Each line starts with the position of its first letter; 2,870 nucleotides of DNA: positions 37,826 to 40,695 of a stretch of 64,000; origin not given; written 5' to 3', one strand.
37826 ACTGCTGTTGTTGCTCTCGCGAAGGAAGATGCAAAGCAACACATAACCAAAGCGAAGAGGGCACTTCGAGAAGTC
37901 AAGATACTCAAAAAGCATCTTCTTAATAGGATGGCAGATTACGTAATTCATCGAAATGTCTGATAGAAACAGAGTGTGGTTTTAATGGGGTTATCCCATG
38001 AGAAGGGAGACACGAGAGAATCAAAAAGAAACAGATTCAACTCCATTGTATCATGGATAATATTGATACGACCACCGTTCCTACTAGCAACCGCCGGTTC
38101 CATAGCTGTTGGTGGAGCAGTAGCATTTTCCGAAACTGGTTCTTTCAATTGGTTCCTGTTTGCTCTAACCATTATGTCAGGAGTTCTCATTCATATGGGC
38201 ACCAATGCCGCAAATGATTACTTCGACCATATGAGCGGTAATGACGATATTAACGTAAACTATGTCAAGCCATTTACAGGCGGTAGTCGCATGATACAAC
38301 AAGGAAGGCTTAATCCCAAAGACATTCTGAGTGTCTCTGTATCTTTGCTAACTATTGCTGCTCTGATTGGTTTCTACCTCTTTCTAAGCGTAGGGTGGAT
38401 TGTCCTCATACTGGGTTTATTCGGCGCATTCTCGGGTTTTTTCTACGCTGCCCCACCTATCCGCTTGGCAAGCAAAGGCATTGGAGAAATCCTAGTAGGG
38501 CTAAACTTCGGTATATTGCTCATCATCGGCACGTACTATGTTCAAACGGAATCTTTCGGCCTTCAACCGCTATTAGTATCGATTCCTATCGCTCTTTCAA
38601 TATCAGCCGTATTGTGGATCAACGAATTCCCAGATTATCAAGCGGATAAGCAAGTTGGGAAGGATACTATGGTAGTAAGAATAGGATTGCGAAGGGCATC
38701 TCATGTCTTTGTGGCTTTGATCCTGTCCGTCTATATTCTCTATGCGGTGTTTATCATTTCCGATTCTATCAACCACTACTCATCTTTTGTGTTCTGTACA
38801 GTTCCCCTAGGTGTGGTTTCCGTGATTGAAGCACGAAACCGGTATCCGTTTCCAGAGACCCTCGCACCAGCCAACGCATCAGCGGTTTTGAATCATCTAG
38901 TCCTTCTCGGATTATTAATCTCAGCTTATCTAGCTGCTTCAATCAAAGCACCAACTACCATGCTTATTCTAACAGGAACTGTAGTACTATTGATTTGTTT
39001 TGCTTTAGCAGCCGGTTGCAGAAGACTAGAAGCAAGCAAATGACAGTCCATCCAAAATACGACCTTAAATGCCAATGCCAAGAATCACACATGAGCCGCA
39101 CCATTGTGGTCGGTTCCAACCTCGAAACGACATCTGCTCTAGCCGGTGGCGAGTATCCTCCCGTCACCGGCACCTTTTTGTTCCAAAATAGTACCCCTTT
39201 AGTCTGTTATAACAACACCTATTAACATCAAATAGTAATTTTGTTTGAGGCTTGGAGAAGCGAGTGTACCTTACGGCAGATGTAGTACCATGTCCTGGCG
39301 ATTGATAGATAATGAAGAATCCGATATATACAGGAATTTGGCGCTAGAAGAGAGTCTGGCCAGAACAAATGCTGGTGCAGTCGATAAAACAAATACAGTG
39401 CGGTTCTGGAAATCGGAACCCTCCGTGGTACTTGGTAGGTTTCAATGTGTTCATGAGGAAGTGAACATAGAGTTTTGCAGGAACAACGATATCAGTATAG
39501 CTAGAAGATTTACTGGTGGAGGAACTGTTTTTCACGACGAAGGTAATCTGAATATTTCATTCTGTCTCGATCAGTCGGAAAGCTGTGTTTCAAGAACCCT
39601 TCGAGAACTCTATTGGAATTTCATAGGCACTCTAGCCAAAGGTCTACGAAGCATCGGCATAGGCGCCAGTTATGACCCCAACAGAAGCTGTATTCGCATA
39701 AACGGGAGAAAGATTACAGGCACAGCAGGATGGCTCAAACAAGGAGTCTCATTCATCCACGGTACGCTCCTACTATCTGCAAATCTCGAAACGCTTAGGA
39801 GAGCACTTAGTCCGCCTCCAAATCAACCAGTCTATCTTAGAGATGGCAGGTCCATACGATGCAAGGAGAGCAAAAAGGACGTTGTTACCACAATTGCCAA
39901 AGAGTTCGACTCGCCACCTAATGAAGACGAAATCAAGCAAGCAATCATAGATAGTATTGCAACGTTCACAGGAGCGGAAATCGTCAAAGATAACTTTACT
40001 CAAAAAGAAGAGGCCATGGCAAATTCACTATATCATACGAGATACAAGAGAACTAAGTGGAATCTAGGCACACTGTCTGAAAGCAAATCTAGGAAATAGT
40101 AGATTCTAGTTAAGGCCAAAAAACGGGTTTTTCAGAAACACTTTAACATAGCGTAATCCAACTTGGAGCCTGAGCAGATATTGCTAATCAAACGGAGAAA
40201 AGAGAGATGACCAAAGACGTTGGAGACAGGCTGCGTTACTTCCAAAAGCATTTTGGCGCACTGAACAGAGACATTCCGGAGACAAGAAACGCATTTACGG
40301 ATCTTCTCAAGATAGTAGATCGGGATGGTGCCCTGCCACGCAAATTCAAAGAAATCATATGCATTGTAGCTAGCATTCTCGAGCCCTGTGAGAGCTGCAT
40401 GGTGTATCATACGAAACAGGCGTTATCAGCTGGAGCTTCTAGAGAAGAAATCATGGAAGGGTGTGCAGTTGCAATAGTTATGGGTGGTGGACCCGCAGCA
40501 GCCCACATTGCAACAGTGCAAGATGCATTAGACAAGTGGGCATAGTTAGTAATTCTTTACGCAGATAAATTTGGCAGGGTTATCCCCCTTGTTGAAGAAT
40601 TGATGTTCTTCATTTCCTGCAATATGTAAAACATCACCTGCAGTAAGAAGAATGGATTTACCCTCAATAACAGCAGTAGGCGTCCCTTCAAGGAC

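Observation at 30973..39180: Divergent carotenoid supercluster with a bacterioruberin-type CrtD-like / LyeJ-like / CruF-like triad plus GGPP synthase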

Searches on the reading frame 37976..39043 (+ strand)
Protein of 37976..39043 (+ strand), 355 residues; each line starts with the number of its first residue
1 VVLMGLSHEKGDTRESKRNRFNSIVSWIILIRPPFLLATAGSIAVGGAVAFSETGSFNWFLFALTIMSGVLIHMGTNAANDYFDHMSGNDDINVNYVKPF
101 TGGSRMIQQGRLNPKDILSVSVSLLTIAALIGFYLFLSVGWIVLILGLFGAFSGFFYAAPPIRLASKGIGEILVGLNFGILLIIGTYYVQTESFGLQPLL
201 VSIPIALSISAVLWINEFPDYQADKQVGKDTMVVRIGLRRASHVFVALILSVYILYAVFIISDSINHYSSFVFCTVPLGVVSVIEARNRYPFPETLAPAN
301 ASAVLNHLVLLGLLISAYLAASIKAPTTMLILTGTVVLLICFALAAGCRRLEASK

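Call 3: search_protein_families(library=pfam, proteins=[window:37976-39043:+], max_evalue=0.01)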
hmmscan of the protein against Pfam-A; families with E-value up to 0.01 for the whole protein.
window:37976-39043:+ (355 aa): 1 family
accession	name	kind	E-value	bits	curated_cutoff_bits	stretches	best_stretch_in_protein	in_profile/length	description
PF01040.23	UbiA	-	2.7e-32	112.5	34.2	1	45-280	6-227/250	UbiA prenyltransferase family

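Call 4: search_protein_families(library=ncbifam, proteins=[window:37976-39043:+], max_evalue=0.01)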
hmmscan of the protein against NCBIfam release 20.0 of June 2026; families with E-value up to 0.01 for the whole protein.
window:37976-39043:+ (355 aa): 17 families
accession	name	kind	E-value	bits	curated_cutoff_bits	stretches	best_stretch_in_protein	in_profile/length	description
NF004749.0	PRK06080.1-1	equivalog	4.4e-46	157.4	277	1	13-317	8-303/311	1,4-dihydroxy-2-naphthoate polyprenyltransferase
NF004751.0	PRK06080.1-3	equivalog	5.6e-43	147.6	264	1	20-287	6-263/296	1,4-dihydroxy-2-naphthoate polyprenyltransferase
TIGR02235.1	menA_cyano-plnt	equivalog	1.9e-35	122.6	225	1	27-315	2-279/285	2-carboxy-1,4-naphthoquinone phytyltransferase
NF004617.0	PRK05951.1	equivalog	3.2e-31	108.6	239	1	24-317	14-301/306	prenyltransferase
NF004750.0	PRK06080.1-2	equivalog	7.3e-31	107.6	346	1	22-317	4-292/301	1,4-dihydroxy-2-naphthoate polyprenyltransferase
TIGR00751.1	menA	equivalog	1.3e-28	100.3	102.15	1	35-309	4-276/284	1,4-dihydroxy-2-naphthoate octaprenyltransferase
NF009926.0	PRK13387.1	equivalog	1.2e-27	96.9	316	1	23-308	2-302/317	1,4-dihydroxy-2-naphthoate polyprenyltransferase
NF004753.0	PRK06080.1-5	equivalog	2.4e-25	89.4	555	1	21-318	8-308/312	1,4-dihydroxy-2-naphthoate polyprenyltransferase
NF004752.0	PRK06080.1-4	subfamily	3.8e-22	79.3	289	1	46-261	25-241/300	1,4-dihydroxy-2-naphthoate polyprenyltransferase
NF004754.0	PRK06080.1-6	equivalog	4.1e-20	72.4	522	1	24-317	9-305/308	1,4-dihydroxy-2-naphthoate polyprenyltransferase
NF005742.0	PRK07566.1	equivalog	4.1e-16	59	313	1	39-317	43-307/315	chlorophyll synthase ChlG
TIGR01476.1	chlor_syn_BchG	subfamily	2.1e-12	47.1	212.3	1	33-317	14-279/283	(bacterio)chlorophyll synthase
NF009513.0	PRK12872.1-3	equivalog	2.8e-10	40.2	288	1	51-279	44-254/293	prenyltransferase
TIGR02056.1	ChlG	equivalog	8.6e-09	35.4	436.45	1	64-275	58-262/306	chlorophyll synthase ChlG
NF009058.0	PRK12392.1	subfamily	2e-08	33.7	494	1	39-274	34-260/333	bacteriochlorophyll c synthase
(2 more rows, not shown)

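Call 30: find_homologous_proteins(query=window:37976-39043:+, max_evalue=0.00001)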
Query window:37976-39043:+ (355 aa): 821 proteins with E <= 0.00001 among 8000 candidates; the best 120 are listed.
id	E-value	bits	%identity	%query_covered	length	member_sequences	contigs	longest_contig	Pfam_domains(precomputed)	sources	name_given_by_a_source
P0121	1.8e-223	759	100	99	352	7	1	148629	PF01040.24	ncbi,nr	ncbi:MAG: hypothetical protein GF309_00745 [Candidatus Lokiarchaeota archaeon]|nr:hypothetical prote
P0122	1.3e-194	664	88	99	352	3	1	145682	PF01040.24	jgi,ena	-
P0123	1.7e-97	345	52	85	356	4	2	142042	PF01040.24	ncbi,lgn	-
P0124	2.5e-91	325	46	98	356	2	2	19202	PF01040.24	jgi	jgi:1,4-dihydroxy-2-naphthoate octaprenyltransferase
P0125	2.7e-90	321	47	95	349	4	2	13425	PF01040.24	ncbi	ncbi:MAG: 1,4-dihydroxy-2-naphthoate octaprenyltransferase [Candidatus Thorarchaeota archaeon]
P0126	3.8e-90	321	48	92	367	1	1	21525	PF01040.24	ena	-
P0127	9.5e-90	319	48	88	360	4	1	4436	PF01040.24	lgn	-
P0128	4.7e-89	317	47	93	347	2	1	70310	PF01040.24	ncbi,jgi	ncbi:MAG: 1,4-dihydroxy-2-naphthoate octaprenyltransferase [Candidatus Thorarchaeota archaeon]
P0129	4.2e-87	311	51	85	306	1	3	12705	PF01040.24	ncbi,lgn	ncbi:MAG: 1,4-dihydroxy-2-naphthoate octaprenyltransferase [Candidatus Glassbacteria bacterium]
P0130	7.1e-86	307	45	87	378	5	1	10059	PF01040.24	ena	-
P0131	9.0e-85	303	42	97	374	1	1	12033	PF01040.24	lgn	-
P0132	1.4e-84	302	46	88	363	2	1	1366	PF01040.24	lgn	-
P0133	1.3e-82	296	48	81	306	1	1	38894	PF01040.24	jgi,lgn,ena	-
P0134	2.7e-82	295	49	81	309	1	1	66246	PF01040.24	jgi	jgi:1,4-dihydroxy-2-naphthoate octaprenyltransferase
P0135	4.0e-82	294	45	87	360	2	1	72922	PF01040.24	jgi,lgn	-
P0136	2.4e-81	292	49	85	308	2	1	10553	PF01040.24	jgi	jgi:1,4-dihydroxy-2-naphthoate octaprenyltransferase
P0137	3.0e-81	291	47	85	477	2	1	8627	PF01243.28,PF01040.24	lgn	-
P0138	5.8e-81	290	46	84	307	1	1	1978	PF01040.24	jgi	jgi:1,4-dihydroxy-2-naphthoate octaprenyltransferase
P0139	9.5e-81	290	46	85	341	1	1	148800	PF01040.24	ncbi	-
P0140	1.1e-80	290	46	86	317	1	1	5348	PF01040.24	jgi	jgi:1,4-dihydroxy-2-naphthoate octaprenyltransferase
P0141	1.1e-80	289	48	80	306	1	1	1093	PF01040.24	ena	-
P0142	1.3e-80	289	48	77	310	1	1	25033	PF01040.24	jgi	-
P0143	1.7e-80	289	47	83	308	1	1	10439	PF01040.24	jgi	jgi:1,4-dihydroxy-2-naphthoate octaprenyltransferase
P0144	3.4e-80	288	45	89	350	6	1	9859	PF01040.24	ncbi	ncbi:MAG: 1,4-dihydroxy-2-naphthoate octaprenyltransferase [Candidatus Hermodarchaeota archaeon]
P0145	4.4e-80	288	47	79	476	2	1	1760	PF01243.28,PF01040.24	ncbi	-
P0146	4.7e-80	287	47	80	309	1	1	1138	PF01040.24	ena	-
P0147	5.2e-80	287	44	93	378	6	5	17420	PF01040.24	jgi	jgi:1,4-dihydroxy-2-naphthoate octaprenyltransferase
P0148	5.4e-80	287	43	95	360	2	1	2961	PF01040.24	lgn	-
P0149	6.3e-80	287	46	86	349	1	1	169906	PF01040.24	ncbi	ncbi:MAG: 1,4-dihydroxy-2-naphthoate octaprenyltransferase [Candidatus Bathyarchaeia archaeon]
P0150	7.9e-80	287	45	88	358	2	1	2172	PF01040.24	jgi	jgi:1,4-dihydroxy-2-naphthoate octaprenyltransferase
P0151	9.8e-80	286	45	86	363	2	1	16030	PF01040.24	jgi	jgi:1,4-dihydroxy-2-naphthoate octaprenyltransferase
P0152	1.1e-79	286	46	84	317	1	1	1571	PF01040.24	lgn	-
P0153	1.2e-79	286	46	84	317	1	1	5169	PF01040.24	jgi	jgi:1,4-dihydroxy-2-naphthoate octaprenyltransferase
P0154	1.3e-79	286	47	81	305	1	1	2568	PF01040.24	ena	-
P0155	1.9e-79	285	46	83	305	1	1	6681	PF01040.24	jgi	jgi:1,4-dihydroxy-2-naphthoate polyprenyltransferase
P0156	3.0e-79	285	46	84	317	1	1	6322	PF01040.24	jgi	jgi:1,4-dihydroxy-2-naphthoate octaprenyltransferase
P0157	3.3e-79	285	46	84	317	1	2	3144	PF01040.24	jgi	jgi:1,4-dihydroxy-2-naphthoate octaprenyltransferase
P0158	4.0e-79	284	44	93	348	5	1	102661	PF01040.24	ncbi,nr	ncbi:MAG: 1,4-dihydroxy-2-naphthoate octaprenyltransferase [Candidatus Thorarchaeota archaeon]|nr:1,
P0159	4.5e-79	284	49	81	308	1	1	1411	PF01040.24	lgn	-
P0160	4.7e-79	284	47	79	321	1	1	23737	PF01040.24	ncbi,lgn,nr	ncbi:MAG: 1,4-dihydroxy-2-naphthoate octaprenyltransferase [Archaeoglobus sp.]|nr:1,4-dihydroxy-2-na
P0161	4.8e-79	284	43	90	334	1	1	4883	PF01040.24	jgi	-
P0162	5.1e-79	284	41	91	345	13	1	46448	PF01040.24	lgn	-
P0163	5.6e-79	284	44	90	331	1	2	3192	PF01040.24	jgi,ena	-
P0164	6.6e-79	284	47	80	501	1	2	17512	PF01243.28,PF01040.24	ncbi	-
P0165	8.3e-79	283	47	83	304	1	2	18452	PF01040.24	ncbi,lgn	-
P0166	1.0e-78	283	47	81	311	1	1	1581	PF01040.24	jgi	jgi:1,4-dihydroxy-2-naphthoate octaprenyltransferase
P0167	1.2e-78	283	41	94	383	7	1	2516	PF01040.24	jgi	-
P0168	1.3e-78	283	43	92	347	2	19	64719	PF01040.24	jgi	jgi:1,4-dihydroxy-2-naphthoate octaprenyltransferase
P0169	2.0e-78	282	43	82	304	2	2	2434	PF01040.24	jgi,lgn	-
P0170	2.7e-78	282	45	83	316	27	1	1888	PF01040.24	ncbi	-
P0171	4.1e-78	281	46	79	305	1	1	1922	PF01040.24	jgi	jgi:1,4-dihydroxy-2-naphthoate octaprenyltransferase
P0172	8.7e-78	280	47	80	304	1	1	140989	PF01040.24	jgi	jgi:1,4-dihydroxy-2-naphthoate octaprenyltransferase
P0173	1.0e-77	280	45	92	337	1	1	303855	PF01040.24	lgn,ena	-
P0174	1.0e-77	280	43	89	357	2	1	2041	PF01040.24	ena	-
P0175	1.1e-77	280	44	93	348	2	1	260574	PF01040.24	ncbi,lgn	-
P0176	2.1e-77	279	44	86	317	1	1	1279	PF01040.24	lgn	-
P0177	2.2e-77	279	46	83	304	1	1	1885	PF01040.24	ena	-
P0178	2.4e-77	279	45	82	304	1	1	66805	PF01040.24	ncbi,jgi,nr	ncbi:MAG: 1,4-dihydroxy-2-naphthoate octaprenyltransferase [Calditrichaeota bacterium]|nr:1,4-dihydr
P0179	2.4e-77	279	47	83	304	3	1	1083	PF01040.24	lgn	-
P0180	2.7e-77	278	48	81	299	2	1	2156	PF01040.24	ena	-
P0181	2.8e-77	278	42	90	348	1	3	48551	PF01040.24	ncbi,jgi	ncbi:MAG: 1,4-dihydroxy-2-naphthoate octaprenyltransferase [Candidatus Thorarchaeota archaeon]|jgi:1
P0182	3.1e-77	278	45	84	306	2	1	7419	PF01040.24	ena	-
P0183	3.2e-77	278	43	88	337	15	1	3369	PF01040.24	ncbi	-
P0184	3.2e-77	278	42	95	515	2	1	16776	PF01243.28,PF01040.24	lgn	-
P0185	3.2e-77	278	44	85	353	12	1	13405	PF01040.24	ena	-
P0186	3.7e-77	278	46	83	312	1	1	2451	PF01040.24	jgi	jgi:1,4-dihydroxy-2-naphthoate octaprenyltransferase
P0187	3.8e-77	278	46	81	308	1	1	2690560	PF01040.24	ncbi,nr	ncbi:MAG: 1,4-dihydroxy-2-naphthoate octaprenyltransferase [Candidatus Eiseniibacteriota bacterium]|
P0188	4.0e-77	278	44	90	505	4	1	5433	PF01040.24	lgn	-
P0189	4.0e-77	278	42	80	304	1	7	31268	PF01040.24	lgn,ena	-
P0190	4.1e-77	278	46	84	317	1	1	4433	PF01040.24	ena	-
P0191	4.4e-77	278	47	80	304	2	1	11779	PF01040.24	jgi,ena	jgi:1,4-dihydroxy-2-naphthoate octaprenyltransferase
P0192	8.0e-77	277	41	84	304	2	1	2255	PF01040.24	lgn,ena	-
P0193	8.1e-77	277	46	82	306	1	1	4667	PF01040.24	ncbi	ncbi:MAG: 1,4-dihydroxy-2-naphthoate octaprenyltransferase [Anaerolineae bacterium]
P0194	1.1e-76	276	44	86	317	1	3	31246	PF01040.24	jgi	jgi:1,4-dihydroxy-2-naphthoate octaprenyltransferase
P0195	1.1e-76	276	47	81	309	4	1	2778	PF01040.24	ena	-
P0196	1.2e-76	276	44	84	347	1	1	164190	PF01040.24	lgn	-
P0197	1.2e-76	276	44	94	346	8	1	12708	PF01040.24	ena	-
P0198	1.4e-76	276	45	90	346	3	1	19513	PF01040.24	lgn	-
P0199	1.5e-76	276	48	81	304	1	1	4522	PF01040.24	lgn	-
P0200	1.5e-76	276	43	83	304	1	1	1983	PF01040.24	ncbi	-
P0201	1.6e-76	276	44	79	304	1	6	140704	PF01040.24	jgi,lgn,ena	-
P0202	1.7e-76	276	46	82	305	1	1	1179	PF01040.24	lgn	-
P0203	1.7e-76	276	45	83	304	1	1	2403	PF01040.24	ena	-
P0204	1.8e-76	276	46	79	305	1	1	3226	PF01040.24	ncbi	-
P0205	2.1e-76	275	46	84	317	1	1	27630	PF01040.24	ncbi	-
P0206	2.7e-76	275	44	84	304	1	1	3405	PF01040.24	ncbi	-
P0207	2.7e-76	275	45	81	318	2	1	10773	PF01040.24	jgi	jgi:1,4-dihydroxy-2-naphthoate octaprenyltransferase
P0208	3.0e-76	275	44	86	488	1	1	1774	PF01243.28,PF01040.24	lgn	-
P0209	3.2e-76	275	47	80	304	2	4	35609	PF01040.24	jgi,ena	-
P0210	3.2e-76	275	45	83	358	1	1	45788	PF01040.24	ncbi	-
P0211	3.4e-76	275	46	80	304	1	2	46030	PF01040.24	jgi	jgi:1,4-dihydroxy-2-naphthoate polyprenyltransferase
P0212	3.8e-76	275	45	82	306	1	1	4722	PF01040.24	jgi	jgi:1,4-dihydroxy-2-naphthoate octaprenyltransferase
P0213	4.0e-76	275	46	83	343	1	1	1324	PF01040.24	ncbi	-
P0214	4.1e-76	274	47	81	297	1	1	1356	PF01040.24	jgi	-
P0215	4.3e-76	274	42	83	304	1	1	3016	PF01040.24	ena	-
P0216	4.8e-76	274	43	88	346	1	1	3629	PF01040.24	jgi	-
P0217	5.1e-76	274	48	79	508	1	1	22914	PF01243.28,PF01040.24,PF12900.14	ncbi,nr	ncbi:MAG: 1,4-dihydroxy-2-naphthoate octaprenyltransferase [Chloroflexi bacterium]|nr:1,4-dihydroxy-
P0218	5.5e-76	274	47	84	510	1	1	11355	PF01040.24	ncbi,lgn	ncbi:MAG: 1,4-dihydroxy-2-naphthoate octaprenyltransferase [Candidatus Bathyarchaeia archaeon]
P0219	5.8e-76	274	47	81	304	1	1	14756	PF01040.24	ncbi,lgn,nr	ncbi:MAG: 1,4-dihydroxy-2-naphthoate octaprenyltransferase [Candidatus Eisenbacteria bacterium]|nr:1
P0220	5.9e-76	274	46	86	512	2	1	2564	PF01243.28,PF01040.24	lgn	-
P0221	5.9e-76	274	44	86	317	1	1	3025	PF01040.24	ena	-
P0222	6.0e-76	274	46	81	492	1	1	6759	PF01243.28,PF01040.24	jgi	jgi:1,4-dihydroxy-2-naphthoate octaprenyltransferase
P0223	7.0e-76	274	45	90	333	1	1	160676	PF01040.24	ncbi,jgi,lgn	-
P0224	7.4e-76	274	41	95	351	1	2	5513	PF01040.24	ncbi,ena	-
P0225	7.5e-76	274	43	85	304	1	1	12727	PF01040.24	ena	-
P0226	8.3e-76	274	44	86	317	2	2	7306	PF01040.24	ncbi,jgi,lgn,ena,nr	ncbi:MAG TPA: 1,4-dihydroxy-2-naphthoate octaprenyltransferase [Chloroflexi bacterium]|nr:1,4-dihydr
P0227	9.7e-76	273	46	86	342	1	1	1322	PF01040.24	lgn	-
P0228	9.9e-76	273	43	91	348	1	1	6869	PF01040.24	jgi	-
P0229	9.9e-76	273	45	82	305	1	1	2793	PF01040.24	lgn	-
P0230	1.0e-75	273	47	81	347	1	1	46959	PF01040.24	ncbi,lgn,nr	ncbi:1,4-dihydroxy-2-naphthoate octaprenyltransferase [Candidatus Thorarchaeota archaeon]|nr:MAG: 1,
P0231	1.3e-75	273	46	80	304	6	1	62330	PF01040.24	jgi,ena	-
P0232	1.6e-75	273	45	84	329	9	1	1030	PF01040.24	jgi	-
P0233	1.6e-75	273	46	80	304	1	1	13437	PF01040.24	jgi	jgi:1,4-dihydroxy-2-naphthoate octaprenyltransferase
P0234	1.6e-75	273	44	83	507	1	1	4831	PF01243.28,PF01040.24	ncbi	-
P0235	2.5e-75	272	45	85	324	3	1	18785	PF01040.24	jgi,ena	-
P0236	2.6e-75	272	46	76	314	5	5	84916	PF01040.24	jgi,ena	jgi:1,4-dihydroxy-2-naphthoate octaprenyltransferase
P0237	2.8e-75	272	45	84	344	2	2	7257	PF01040.24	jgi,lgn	jgi:1,4-dihydroxy-2-naphthoate octaprenyltransferase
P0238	2.9e-75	272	45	83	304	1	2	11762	PF01040.24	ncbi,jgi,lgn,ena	-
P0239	3.5e-75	271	47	81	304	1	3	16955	PF01040.24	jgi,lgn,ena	jgi:1,4-dihydroxy-2-naphthoate octaprenyltransferase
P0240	3.8e-75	271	43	84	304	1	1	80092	PF01040.24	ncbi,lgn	-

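Call 48: search_solved_structures(query=window:37976-39043:+, max_evalue=0.001)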
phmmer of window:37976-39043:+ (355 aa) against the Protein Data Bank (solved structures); distinct sequences matched with E-value up to 0.001: 3.
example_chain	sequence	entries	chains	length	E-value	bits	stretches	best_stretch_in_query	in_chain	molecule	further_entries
8djk_B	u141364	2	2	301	1.3e-17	67.3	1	24-281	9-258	UbiA prenyltransferase domain-containing protein 1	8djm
9sau_C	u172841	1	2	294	5.6e-08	35.6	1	42-252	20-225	Chlorophyll a synthase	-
9sas_C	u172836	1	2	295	5.7e-08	35.6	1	42-252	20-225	Chlorophyll a synthase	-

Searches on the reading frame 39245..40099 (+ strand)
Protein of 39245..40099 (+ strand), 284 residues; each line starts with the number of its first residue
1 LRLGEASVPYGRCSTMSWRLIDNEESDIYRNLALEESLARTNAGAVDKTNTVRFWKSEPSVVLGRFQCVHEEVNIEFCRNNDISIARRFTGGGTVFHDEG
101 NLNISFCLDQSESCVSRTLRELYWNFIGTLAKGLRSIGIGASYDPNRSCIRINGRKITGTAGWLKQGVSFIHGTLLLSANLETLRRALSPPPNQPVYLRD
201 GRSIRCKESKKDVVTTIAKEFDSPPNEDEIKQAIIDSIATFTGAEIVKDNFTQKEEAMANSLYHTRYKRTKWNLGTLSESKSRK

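Call 11: search_protein_families(library=pfam, proteins=[window:39245-40099:+], max_evalue=0.001)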
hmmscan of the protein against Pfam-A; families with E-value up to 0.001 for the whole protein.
window:39245-40099:+ (284 aa): 2 families
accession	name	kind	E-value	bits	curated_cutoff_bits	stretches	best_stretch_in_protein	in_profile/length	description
PF21948.1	LplA-B_cat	-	1.4e-42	146.4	27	1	27-238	1-199/200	Lipoyl protein ligase A/B catalytic domain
PF03099.24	BPL_LplA_LipB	-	2.2e-05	24.8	21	1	69-177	12-130/133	Biotin/lipoate A/B protein ligase family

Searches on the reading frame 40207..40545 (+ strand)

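Call 11: search_protein_families(library=pfam, proteins=[window:40207-40545:+], max_evalue=0.001)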
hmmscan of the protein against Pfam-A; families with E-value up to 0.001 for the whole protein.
window:40207-40545:+ (112 aa): 1 family
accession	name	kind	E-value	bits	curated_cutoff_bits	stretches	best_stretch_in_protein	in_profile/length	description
PF02627.25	CMD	-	1.3e-19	70.4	23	1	24-103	1-80/84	Carboxymuconolactone decarboxylase family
